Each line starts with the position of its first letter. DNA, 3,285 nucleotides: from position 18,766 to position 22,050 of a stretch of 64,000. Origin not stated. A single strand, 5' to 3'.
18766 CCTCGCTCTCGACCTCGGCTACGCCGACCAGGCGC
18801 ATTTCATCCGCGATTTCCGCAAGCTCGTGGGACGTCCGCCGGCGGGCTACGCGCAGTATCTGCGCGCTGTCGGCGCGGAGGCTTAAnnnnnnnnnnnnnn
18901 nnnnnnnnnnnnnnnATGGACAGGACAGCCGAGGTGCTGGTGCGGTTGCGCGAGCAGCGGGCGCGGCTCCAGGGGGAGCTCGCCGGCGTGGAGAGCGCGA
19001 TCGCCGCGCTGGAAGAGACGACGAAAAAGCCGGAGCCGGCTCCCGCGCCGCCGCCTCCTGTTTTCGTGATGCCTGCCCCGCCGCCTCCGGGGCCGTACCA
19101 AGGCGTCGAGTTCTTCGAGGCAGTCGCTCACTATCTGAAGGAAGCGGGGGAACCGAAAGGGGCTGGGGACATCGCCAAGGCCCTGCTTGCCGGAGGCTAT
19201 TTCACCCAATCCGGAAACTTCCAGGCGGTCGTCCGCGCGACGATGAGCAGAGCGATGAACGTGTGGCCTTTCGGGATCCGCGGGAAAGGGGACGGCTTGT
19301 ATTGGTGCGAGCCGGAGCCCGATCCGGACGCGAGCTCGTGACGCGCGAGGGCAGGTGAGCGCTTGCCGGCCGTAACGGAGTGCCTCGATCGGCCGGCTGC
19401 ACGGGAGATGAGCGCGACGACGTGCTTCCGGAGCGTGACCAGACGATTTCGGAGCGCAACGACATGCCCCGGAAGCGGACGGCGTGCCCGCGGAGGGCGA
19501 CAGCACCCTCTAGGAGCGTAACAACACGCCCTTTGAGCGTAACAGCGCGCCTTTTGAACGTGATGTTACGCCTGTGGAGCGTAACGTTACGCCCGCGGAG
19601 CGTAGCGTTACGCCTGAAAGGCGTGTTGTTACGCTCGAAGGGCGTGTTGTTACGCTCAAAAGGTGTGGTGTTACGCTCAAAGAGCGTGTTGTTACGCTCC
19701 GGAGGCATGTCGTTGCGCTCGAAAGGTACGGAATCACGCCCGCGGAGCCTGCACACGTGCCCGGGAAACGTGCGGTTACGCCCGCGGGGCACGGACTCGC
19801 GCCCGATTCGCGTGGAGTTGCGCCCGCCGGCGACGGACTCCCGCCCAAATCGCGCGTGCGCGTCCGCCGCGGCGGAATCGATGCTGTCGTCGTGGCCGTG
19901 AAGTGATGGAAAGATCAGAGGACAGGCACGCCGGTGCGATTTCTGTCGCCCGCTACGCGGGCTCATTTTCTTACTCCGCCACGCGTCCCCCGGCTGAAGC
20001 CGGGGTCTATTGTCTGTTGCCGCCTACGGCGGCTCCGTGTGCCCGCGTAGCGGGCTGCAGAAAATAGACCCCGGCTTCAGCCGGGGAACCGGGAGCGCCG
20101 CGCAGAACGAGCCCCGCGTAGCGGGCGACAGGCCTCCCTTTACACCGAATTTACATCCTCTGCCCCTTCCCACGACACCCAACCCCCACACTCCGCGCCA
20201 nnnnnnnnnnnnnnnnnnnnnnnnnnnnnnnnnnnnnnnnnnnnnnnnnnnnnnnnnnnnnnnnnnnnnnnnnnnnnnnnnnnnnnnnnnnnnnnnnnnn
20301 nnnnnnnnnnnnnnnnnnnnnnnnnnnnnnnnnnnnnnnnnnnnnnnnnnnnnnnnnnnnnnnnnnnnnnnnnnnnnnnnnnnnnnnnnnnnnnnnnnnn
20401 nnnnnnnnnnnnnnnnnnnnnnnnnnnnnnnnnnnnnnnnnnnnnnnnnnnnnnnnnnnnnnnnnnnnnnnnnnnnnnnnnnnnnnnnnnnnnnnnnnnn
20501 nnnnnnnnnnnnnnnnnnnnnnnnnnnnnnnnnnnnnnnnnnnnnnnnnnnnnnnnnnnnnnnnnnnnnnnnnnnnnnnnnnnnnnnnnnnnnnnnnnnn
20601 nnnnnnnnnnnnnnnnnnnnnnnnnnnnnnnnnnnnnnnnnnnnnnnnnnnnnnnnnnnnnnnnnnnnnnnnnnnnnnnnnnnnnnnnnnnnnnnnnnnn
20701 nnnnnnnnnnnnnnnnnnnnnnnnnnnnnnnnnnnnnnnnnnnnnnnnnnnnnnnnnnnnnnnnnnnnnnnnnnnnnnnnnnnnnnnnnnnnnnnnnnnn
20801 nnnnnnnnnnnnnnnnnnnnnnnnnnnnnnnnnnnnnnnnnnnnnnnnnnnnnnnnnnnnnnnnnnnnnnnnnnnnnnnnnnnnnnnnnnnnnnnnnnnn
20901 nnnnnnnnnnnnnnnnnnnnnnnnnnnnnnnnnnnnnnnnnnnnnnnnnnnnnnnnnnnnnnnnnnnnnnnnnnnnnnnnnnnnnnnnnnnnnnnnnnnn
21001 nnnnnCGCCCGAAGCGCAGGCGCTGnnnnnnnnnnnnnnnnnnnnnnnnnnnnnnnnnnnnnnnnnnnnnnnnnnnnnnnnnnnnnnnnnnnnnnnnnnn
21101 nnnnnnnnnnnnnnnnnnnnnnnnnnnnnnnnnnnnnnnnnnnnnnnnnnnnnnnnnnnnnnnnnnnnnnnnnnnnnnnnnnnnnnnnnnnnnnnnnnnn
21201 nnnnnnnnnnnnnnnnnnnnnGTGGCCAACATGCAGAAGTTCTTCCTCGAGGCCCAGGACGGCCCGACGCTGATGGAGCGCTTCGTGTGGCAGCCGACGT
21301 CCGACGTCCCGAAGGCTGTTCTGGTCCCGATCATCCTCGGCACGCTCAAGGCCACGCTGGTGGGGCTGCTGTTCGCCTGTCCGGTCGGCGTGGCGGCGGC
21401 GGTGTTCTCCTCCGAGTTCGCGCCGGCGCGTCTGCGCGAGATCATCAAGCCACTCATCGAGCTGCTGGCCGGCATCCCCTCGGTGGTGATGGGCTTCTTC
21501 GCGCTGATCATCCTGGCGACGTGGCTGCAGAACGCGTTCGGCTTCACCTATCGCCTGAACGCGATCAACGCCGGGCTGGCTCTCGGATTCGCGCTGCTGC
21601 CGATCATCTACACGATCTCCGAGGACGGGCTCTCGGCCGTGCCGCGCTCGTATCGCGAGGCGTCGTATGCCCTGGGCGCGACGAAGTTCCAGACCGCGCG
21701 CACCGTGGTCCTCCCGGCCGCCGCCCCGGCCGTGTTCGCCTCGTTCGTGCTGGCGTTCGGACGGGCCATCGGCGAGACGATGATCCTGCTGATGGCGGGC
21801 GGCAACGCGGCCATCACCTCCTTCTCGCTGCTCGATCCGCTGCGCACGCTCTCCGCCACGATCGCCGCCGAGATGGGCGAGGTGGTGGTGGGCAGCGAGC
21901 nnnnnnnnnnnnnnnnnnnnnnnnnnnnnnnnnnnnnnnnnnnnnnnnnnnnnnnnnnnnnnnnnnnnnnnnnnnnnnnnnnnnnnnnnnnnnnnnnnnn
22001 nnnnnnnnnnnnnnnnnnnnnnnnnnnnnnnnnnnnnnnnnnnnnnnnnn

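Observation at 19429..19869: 21 tandem ~21-bp units with a 14-bp palindromic core, organised as one giant imperfect dyad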

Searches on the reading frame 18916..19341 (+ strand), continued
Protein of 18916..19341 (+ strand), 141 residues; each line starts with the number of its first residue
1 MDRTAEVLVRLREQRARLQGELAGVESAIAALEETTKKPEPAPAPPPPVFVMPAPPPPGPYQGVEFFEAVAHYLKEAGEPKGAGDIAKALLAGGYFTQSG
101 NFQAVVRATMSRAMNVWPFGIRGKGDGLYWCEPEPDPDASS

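Call 65: find_encoding_contigs(protein=P0036, flank=5000, max_places=1)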
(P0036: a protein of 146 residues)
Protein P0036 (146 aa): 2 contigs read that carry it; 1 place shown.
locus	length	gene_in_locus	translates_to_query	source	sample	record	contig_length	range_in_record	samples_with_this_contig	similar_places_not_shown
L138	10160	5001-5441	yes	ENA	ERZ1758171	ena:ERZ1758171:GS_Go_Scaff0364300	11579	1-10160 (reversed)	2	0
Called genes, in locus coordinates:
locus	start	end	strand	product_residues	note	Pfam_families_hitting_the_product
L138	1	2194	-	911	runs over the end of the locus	PF00923:TAL_FSA, PF00342:PGI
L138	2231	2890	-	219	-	PF09335:VTT_dom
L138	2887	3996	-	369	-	PF03631:Virul_fac_BrkB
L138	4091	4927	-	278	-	PF13370:Fer4_13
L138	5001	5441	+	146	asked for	-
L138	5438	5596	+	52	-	-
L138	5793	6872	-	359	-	-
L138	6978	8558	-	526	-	PF13527:Acetyltransf_9 (faint), PF00583:Acetyltransf_1 (weak), PF13444:Acetyltransf_5 (weak), PF13673:Acetyltransf_10 (faint), PF21926:FeeM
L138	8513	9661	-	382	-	PF16743:PliI (faint), PF01839:FG-GAP (faint), PF13517:FG-GAP_3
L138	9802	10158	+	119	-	?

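Call 66: find_encoding_contigs(protein=P0168, flank=5000, max_places=1)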
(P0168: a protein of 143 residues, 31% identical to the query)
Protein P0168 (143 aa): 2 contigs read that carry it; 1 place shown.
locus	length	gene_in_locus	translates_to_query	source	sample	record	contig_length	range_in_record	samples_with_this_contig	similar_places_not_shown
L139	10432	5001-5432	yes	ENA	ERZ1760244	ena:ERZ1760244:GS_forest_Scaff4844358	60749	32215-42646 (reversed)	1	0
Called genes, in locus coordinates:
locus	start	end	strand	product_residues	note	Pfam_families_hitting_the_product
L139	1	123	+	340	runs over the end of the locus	PF00814:TsaD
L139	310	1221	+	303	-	PF01370:Epimerase, PF13460:NAD_binding_10, PF16363:GDP_Man_Dehyd (weak), PF08338:DUF1731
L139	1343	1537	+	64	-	-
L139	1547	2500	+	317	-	PF01972:SDH_protease, PF25145:NfeD1b_N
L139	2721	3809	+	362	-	PF04607:RelA_SpoT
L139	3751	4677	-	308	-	PF03400:DDE_Tnp_IS1 (faint)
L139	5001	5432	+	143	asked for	-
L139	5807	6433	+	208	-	PF01726:LexA_DNA_bind, PF00717:Peptidase_S24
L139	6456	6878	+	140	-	PF13560:HTH_31, PF01381:HTH_3, PF13443:HTH_26 (faint)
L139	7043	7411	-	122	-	-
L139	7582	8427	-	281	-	PF00990:GGDEF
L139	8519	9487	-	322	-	PF16697:Yop-YscD_cpl (faint), PF00498:FHA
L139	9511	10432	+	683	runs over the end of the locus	PF00672:HAMP, PF00015:MCPsignal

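Call 89: search_dna_similar(query=window:18916-19338:+, collection=plasmids, mode=protein, max_evalue=0.001, max_rows=15)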
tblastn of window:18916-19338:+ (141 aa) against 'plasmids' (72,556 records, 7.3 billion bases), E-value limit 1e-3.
No match.
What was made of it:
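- Closest known: Plasmid partition centromeres with repeat arrays. Different: The protein is absent from the plasmid collection (call 89).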

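Call 90: search_dna_similar(query=window:18916-19338:+, collection=phages, mode=protein, max_evalue=0.001, max_rows=15)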
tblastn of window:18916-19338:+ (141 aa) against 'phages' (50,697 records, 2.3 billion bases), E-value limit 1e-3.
No match.

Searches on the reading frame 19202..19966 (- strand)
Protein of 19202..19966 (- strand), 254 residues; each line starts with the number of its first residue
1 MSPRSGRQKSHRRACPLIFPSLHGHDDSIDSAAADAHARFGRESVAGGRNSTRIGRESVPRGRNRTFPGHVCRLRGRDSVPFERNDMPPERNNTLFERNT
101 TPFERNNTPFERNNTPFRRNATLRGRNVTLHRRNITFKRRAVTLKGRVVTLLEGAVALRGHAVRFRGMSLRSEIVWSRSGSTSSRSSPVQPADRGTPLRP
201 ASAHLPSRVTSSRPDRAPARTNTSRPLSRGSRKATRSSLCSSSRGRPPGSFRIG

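Call 11: search_protein_families(library=pfam, proteins=[window:19202-19966:-], max_evalue=0.01)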
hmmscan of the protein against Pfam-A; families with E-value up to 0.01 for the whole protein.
window:19202-19966:- (254 aa): 0 families

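Call 12: search_protein_families(library=ncbifam, proteins=[window:19202-19966:-], max_evalue=1)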
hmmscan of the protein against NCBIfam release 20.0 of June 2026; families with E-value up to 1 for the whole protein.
window:19202-19966:- (254 aa): 0 families

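Call 14: find_homologous_proteins(query=window:19202-19966:-, max_evalue=0.01)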
Query window:19202-19966:-: 2227 candidates shared short words with the query, none scored E <= 0.01.
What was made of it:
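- On PARCEL or other coding tandem repeat: No protein homologue exists (call 14).
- No similar protein among 5.8 billion sequences, not even the window's own ORF (call 14). No similar protein exists among 5.8 billion sequences, not even the window's own ORF (call 14).
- Tried and rejected: Protein search with the 254-aa minus-strand ORF (call 14): no hit, not even to itself.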

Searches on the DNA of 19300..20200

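Call 81: search_rna_families(source=window, start=19300, end=20200, threshold=evalue, max_evalue=1)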
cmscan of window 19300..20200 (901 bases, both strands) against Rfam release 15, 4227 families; matches with E-value up to 1: 4.
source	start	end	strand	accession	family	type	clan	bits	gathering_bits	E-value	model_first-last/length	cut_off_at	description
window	19452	19720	+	RF04104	MIR918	Gene; miRNA;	-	82.6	268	1.5e-14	1-265/265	no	MIR918 microRNA precursor family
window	19986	20088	-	RF03265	mir-1460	Gene; miRNA;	-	29.9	74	0.0089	1-91/91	no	mir-1460 microRNA precursor family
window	19989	20108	-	RF01721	Pseudomon-groES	Cis-reg;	-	27.3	50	0.011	1-111/111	no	Pseudomon-groES RNA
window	19851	19940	+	RF02226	sX7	Gene; sRNA;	-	18.4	55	0.62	1-95/95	no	Xanthomonas sRNA sX7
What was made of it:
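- On Known RNA families (Rfam 15): The only match is a sub-threshold plant miRNA precursor model (82.6 bits against a threshold of 268), which is a generic long-hairpin artefact (call 81).
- The only Rfam match to the array is a sub-threshold plant miRNA precursor model (call 81).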

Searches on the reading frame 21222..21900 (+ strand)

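Call 11: search_protein_families(library=pfam, proteins=[window:21222-21900:+], max_evalue=0.01)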
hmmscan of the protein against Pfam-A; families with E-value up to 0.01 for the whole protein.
window:21222-21900:+ (226 aa): 1 family
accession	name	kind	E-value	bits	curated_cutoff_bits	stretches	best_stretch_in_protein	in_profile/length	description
PF00528.27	BPD_transp_1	-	1.3e-20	74.4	26.4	1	55-199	4-138/184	Binding-protein-dependent transport system inner membrane component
